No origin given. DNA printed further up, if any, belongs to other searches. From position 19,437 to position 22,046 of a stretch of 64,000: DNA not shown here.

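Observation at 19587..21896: Unusual tri-partite fusion of a B12-binding domain, a radical SAM core and a class I SAM methyltransferase, with a C-terminal membrane helix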

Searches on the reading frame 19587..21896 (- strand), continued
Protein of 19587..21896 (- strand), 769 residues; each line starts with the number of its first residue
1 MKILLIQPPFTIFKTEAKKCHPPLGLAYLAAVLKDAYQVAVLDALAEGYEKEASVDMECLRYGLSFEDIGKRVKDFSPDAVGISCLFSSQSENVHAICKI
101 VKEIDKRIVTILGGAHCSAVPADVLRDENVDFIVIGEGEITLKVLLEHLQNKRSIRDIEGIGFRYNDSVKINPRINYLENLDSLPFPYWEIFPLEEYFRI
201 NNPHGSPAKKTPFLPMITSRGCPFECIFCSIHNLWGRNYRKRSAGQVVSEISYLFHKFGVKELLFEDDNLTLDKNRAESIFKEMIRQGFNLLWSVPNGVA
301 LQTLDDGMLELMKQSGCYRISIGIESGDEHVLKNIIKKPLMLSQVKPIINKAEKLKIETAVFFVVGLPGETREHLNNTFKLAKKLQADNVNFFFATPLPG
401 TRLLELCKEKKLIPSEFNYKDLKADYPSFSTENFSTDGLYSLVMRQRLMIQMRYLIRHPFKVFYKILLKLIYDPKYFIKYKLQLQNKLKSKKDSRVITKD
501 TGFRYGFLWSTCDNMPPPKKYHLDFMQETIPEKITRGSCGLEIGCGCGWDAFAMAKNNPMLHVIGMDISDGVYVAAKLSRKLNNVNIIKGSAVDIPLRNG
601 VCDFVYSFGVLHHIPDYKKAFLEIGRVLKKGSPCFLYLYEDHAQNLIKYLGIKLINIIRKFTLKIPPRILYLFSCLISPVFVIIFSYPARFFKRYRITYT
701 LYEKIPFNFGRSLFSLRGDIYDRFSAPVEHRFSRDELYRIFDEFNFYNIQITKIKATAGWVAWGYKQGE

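Call 42: find_encoding_contigs(protein=P0020, flank=4000, max_places=1)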
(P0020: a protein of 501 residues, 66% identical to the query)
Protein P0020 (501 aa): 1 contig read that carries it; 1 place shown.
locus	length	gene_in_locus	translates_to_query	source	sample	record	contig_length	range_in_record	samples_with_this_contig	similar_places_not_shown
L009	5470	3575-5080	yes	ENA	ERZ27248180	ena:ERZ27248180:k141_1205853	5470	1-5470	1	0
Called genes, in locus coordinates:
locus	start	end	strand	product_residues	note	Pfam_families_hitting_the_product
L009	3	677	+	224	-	?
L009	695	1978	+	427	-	PF01943:Polysacc_synt, PF04506:Rft-1, PF13440:Polysacc_synt_3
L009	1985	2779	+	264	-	PF05401:NodS (weak), PF13489:Methyltransf_23, PF08241:Methyltransf_11, PF08242:Methyltransf_12, PF13649:Methyltransf_25, PF13847:Methyltransf_31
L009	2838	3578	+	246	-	PF01209:Ubie_methyltran (weak), PF13489:Methyltransf_23, PF13847:Methyltransf_31, PF08241:Methyltransf_11, PF08242:Methyltransf_12, PF13649:Methyltransf_25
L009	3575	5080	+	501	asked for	PF02310:B12-binding, PF04055:Radical_SAM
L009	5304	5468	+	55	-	?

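Call 44: search_protein_representatives(protein=window:19587-21896:-)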
Query: 769 residues. Proteins with E-value up to 0.001 (for the whole library): 64349; up to 1e-10: 37219; up to 1e-30: 10645. The best 150 are listed.
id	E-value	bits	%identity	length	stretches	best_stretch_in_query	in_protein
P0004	0.0e+00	1035.2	59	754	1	1-767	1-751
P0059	2.5e-181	621.2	56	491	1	1-478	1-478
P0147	2.7e-165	568.2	55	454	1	312-766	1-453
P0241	1.3e-133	463.4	38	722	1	2-637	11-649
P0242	1.9e-132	459.6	43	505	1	2-475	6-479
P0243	1.4e-129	450.0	44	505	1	2-479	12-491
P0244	1.2e-125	437.0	42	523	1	1-478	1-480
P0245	3.3e-123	429.0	43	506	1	2-477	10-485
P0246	6.5e-122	424.7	42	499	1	2-478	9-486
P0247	3.3e-120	419.1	42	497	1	1-481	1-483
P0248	3.9e-120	418.8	42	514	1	2-475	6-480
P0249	3.7e-119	415.6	43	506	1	2-466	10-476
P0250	4.6e-118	412.0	42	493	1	1-461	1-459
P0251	1.1e-117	410.7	42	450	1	42-487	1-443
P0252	2.1e-117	409.8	43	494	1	2-439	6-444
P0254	2.3e-115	403.1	41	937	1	2-477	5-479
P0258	4.7e-112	392.1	40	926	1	3-476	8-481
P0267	2.2e-109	383.3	42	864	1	5-439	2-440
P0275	2.8e-107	376.3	32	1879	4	20-415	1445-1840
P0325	5.8e-95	335.6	40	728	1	2-414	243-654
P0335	5.2e-93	329.1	30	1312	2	21-415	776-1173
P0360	2.6e-88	313.6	41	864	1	1-429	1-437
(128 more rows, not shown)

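Call 45: search_protein_families(library=pfam, proteins=[P0241, P0254, P0258, P0267, P0360, P0325, P0335, P0275], max_evalue=0.00001)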
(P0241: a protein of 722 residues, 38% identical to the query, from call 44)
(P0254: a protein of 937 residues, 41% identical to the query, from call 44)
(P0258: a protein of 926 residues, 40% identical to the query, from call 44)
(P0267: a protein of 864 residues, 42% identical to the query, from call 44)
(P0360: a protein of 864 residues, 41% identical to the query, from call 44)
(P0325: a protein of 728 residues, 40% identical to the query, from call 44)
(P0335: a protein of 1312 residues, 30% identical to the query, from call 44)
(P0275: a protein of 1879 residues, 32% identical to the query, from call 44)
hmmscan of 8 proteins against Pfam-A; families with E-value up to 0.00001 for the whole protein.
P0241 (722 aa): 7 families
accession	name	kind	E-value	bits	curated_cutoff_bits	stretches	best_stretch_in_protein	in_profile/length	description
PF02310.24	B12-binding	-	1.7e-22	79.9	32.1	1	30-155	12-121/121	B12 binding domain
PF04055.27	Radical_SAM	-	1.8e-18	67.7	29.5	1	225-391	1-166/166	Radical SAM superfamily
PF13649.12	Methyltransf_25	-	1.4e-12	48.6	27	1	551-644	1-97/97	Methyltransferase domain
PF08241.18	Methyltransf_11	-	4.3e-11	43.8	21.2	1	552-648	1-95/95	Methyltransferase domain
PF08242.18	Methyltransf_12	-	1.1e-10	42.5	30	1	552-646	1-98/98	Methyltransferase domain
PF13489.12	Methyltransf_23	-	1.7e-10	41.3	27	1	540-702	12-163/164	Methyltransferase domain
PF13847.12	Methyltransf_31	-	5.4e-06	26.6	27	0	550-652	6-113/145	Methyltransferase domain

P0254 (937 aa): 4 families
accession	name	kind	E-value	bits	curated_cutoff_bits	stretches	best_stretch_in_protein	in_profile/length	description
PF01041.23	DegT_DnrJ_EryC1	-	3.1e-71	240.9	19.8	1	522-899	6-349/360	DegT/DnrJ/EryC1/StrS aminotransferase family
PF02310.24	B12-binding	-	9.9e-24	83.9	32.1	1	24-149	12-120/121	B12 binding domain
PF04055.27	Radical_SAM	-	5.5e-23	82.4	29.5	1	219-383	1-164/166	Radical SAM superfamily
PF01212.27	Beta_elim_lyase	-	6.7e-06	26.1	27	0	540-674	32-177/288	Beta-eliminating lyase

P0258 (926 aa): 3 families
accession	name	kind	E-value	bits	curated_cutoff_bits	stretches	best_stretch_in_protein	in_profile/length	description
PF04055.27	Radical_SAM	-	1.6e-37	129.7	29.5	2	222-387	2-166/166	Radical SAM superfamily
PF02310.24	B12-binding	-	2.7e-21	76.1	32.1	1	21-150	7-120/121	B12 binding domain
PF13353.11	Fer4_12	-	6.5e-09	36.6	22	0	591-656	14-78/137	4Fe-4S single cluster domain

P0267 (864 aa): 3 families
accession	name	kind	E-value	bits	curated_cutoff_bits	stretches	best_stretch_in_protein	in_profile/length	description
PF02310.24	B12-binding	-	8.3e-25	87.4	32.1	1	22-147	12-120/121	B12 binding domain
PF04055.27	Radical_SAM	-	4.7e-21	76.1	29.5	1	217-383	1-166/166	Radical SAM superfamily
PF14559.12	TPR_19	-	9.8e-06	26.3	25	0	460-512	3-55/68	Tetratricopeptide repeat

P0360 (864 aa): 3 families
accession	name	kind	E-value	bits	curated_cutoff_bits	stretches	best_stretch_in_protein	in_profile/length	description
PF04055.27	Radical_SAM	-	1.1e-42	146.4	29.5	2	222-386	1-164/166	Radical SAM superfamily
PF02310.24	B12-binding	-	6.8e-20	71.5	32.1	1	22-145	12-120/121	B12 binding domain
PF13186.11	SPASM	-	6.9e-09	36.3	21.5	1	768-824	1-66/67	Iron-sulfur cluster-binding domain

P0325 (728 aa): 4 families
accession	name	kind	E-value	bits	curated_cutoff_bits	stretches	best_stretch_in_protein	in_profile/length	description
PF04055.27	Radical_SAM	-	2.3e-22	80.4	29.5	1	457-620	1-164/166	Radical SAM superfamily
PF02310.24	B12-binding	-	1.4e-21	77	32.1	1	262-387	12-120/121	B12 binding domain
PF00483.29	NTP_transferase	-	3.1e-12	47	21.2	1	1-118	5-125/245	Nucleotidyl transferase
PF12804.13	NTP_transf_3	-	1.5e-07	32.2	27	1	1-84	4-75/160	MobA-like NTP transferase domain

P0335 (1312 aa): 8 families
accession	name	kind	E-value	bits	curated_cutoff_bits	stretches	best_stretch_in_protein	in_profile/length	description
PF04055.27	Radical_SAM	-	1.9e-39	135.9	29.5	2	975-1137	3-163/166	Radical SAM superfamily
PF02310.24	B12-binding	-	3.4e-24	85.4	32.1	2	34-154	12-118/121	B12 binding domain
PF14559.12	TPR_19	-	1.3e-17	64.3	25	1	566-621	1-56/68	Tetratricopeptide repeat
PF13432.12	TPR_16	-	9e-09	36.1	32.7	0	601-650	8-57/65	Tetratricopeptide repeat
PF07719.23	TPR_2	-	1.6e-08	34.5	27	0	591-621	2-32/34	Tetratricopeptide repeat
PF13428.12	TPR_14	-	5.8e-08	33.1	23.5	0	565-594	10-39/44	Tetratricopeptide repeat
PF13174.12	TPR_6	-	4e-06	27.5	26.3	0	565-588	9-32/33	Tetratricopeptide repeat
PF13424.12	TPR_12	-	5e-06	27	30.1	0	565-618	12-73/77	Tetratricopeptide repeat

P0275 (1879 aa): 12 families
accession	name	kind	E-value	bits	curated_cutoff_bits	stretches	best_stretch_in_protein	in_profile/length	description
PF04055.27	Radical_SAM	-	1.2e-43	149.6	29.5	2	1639-1800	2-163/166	Radical SAM superfamily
PF00535.33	Glycos_transf_2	-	3.7e-42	144.5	23.3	2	1162-1280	1-121/168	Glycosyl transferase family 2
PF02310.24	B12-binding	-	5.3e-42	142.9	32.1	2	13-127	6-120/121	B12 binding domain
PF08241.18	Methyltransf_11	-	1.7e-35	122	21.2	2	488-577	1-94/95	Methyltransferase domain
PF13649.12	Methyltransf_25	-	1.3e-27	96.7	27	2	487-574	1-97/97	Methyltransferase domain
PF13489.12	Methyltransf_23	-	6.5e-25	88.2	27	2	932-1089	9-159/164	Methyltransferase domain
PF13641.12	Glyco_tranf_2_3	-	1.1e-19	71.8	27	1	1162-1378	4-217/230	Glycosyltransferase like family 2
PF13847.12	Methyltransf_31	-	1.2e-19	70.8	27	2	943-1044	3-113/145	Methyltransferase domain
PF08242.18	Methyltransf_12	-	1.6e-16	61.3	30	1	948-1037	1-97/98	Methyltransferase domain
PF07021.18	MetW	-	1.4e-15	57.9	21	1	934-1087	5-158/193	Methionine biosynthesis protein MetW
PF10111.15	Glyco_tranf_2_2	-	8.6e-11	42.3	27.3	1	1163-1362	2-206/276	Glycosyltransferase like family 2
PF13704.12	Glyco_tranf_2_4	-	1.2e-10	42.2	27.5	1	677-759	1-84/98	Glycosyl transferase family 2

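Call 47: find_related_loci(query=A1, collection=genome_contigs, flank=4000)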
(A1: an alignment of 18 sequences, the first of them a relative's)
Query A1 (769 aa) in genome_contigs; peptide patterns used: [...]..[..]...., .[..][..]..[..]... (x = any residue, [..] = any of these).
600 stretches matched a pattern (row limit reached: there are more); 443 encode a relative of the query (tblastn E <= 1e-3); the best 80 are kept; 80 distinct loci.
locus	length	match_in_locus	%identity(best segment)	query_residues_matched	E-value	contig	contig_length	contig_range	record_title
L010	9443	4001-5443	62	1-481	0e+0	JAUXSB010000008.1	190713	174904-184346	MAG: Candidatus Omnitrophota bacterium isolate C12_metabat.bin.33_sub C12_k141_193226, whole genome shotgun sequence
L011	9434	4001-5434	43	1-480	4e-130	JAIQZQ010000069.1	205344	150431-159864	MAG: Candidatus Anammoxibacter sp. isolate OFTM214 OFTM214_68, whole genome shotgun sequence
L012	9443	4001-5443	41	1-479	8e-128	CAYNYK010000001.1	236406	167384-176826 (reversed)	MAG TPA_asm: uncultured Planctomycetales bacterium isolate binchicken_co44_235 genome assembly, contig: NODE_42_length_2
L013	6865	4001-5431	41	1-475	3e-127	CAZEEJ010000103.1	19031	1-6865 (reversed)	MAG TPA_asm: uncultured Planctomycetales bacterium isolate binchicken_co350_197 genome assembly, contig: NODE_3536_lengt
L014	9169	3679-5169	41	1-495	2e-126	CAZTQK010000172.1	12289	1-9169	MAG TPA_asm: uncultured Planctomycetales bacterium isolate binchicken_co74_144 genome assembly, contig: NODE_9755_length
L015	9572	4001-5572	38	1-519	2e-126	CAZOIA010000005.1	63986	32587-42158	MAG TPA_asm: uncultured Planctomycetales bacterium isolate binchicken_co262_338 genome assembly, contig: NODE_308_length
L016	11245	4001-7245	41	1-474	3e-125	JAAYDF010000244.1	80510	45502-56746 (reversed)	MAG: Phycisphaerae bacterium isolate AS06rmzACSIP_537 438954_AS06, whole genome shotgun sequence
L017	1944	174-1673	41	1-505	2e-134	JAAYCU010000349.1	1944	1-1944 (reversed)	MAG: Phycisphaerales bacterium isolate AS06rmzACSIP_494 673028_AS06, whole genome shotgun sequence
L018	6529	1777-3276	41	1-496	1e-124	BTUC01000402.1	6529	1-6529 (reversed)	MAG: Phycisphaerae bacterium AMX-MBFR-13 DNA, sequence402, whole genome shotgun sequence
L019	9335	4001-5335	44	1-443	4e-124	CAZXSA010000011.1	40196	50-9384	MAG TPA_asm: uncultured Planctomycetales bacterium isolate SRP278314_co1_167 genome assembly, contig: NODE_1260_length_4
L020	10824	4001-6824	42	1-475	5e-124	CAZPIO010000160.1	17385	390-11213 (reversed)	MAG TPA_asm: uncultured Planctomycetales bacterium isolate binchicken_co74_351 genome assembly, contig: NODE_6158_length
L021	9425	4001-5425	40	1-475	1e-122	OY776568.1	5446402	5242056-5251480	MAG: Phycisphaerae bacterium isolate 383648cc-b706-4f19-8acf-b8ba9176e0b9 genome assembly, chromosome: 1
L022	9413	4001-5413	43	1-466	9e-121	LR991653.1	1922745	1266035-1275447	Candidatus Methanoperedenaceae archaeon GB37 isolate gfbio:2ba61e4a-a911-483b-ba5e-e0ad8afd3b38:GoM-Arc1_E37 genome asse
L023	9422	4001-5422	42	1-493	4e-120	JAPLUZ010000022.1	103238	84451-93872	MAG: Candidatus Aenigmatarchaeota archaeon isolate LacPavin_0920_SED5_MAG_42_9 LacPavin_0920_SED5_scaffold_2103863, whol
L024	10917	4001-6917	37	1-468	5e-86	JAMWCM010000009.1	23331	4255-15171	MAG: Candidatus Omnitrophota bacterium isolate QZM4_1.bins.105.Tibet NODE_5553_length_23331_cov_3.687554, whole genome s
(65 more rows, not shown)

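Call 75: find_encoding_contigs(protein=P0241, flank=6000, max_places=1)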
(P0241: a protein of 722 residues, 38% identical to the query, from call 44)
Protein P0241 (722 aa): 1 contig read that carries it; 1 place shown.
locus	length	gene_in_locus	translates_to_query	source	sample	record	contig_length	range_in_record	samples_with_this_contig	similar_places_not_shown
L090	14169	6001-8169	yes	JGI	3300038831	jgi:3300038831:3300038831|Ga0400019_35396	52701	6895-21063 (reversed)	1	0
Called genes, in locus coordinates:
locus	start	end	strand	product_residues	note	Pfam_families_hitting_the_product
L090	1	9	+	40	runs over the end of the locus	-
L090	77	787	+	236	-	PF13489:Methyltransf_23, PF08241:Methyltransf_11, PF08242:Methyltransf_12 (weak), PF13649:Methyltransf_25, PF13847:Methyltransf_31 (weak)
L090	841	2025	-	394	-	-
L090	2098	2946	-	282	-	PF00535:Glycos_transf_2, PF13641:Glyco_tranf_2_3 (weak)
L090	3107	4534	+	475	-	PF02310:B12-binding (weak), PF04055:Radical_SAM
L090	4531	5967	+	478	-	PF02310:B12-binding, PF04055:Radical_SAM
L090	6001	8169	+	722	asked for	PF02310:B12-binding, PF04055:Radical_SAM, PF05175:MTS (weak), PF13489:Methyltransf_23, PF08241:Methyltransf_11, PF08242:Methyltransf_12, PF13649:Methyltransf_25, PF13847:Methyltransf_31 (weak)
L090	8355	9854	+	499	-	PF02310:B12-binding, PF04055:Radical_SAM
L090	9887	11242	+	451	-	PF02310:B12-binding, PF04055:Radical_SAM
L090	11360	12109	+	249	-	PF00535:Glycos_transf_2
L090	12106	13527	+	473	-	PF02310:B12-binding, PF04055:Radical_SAM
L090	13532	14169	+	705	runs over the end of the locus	PF13231:PMT_2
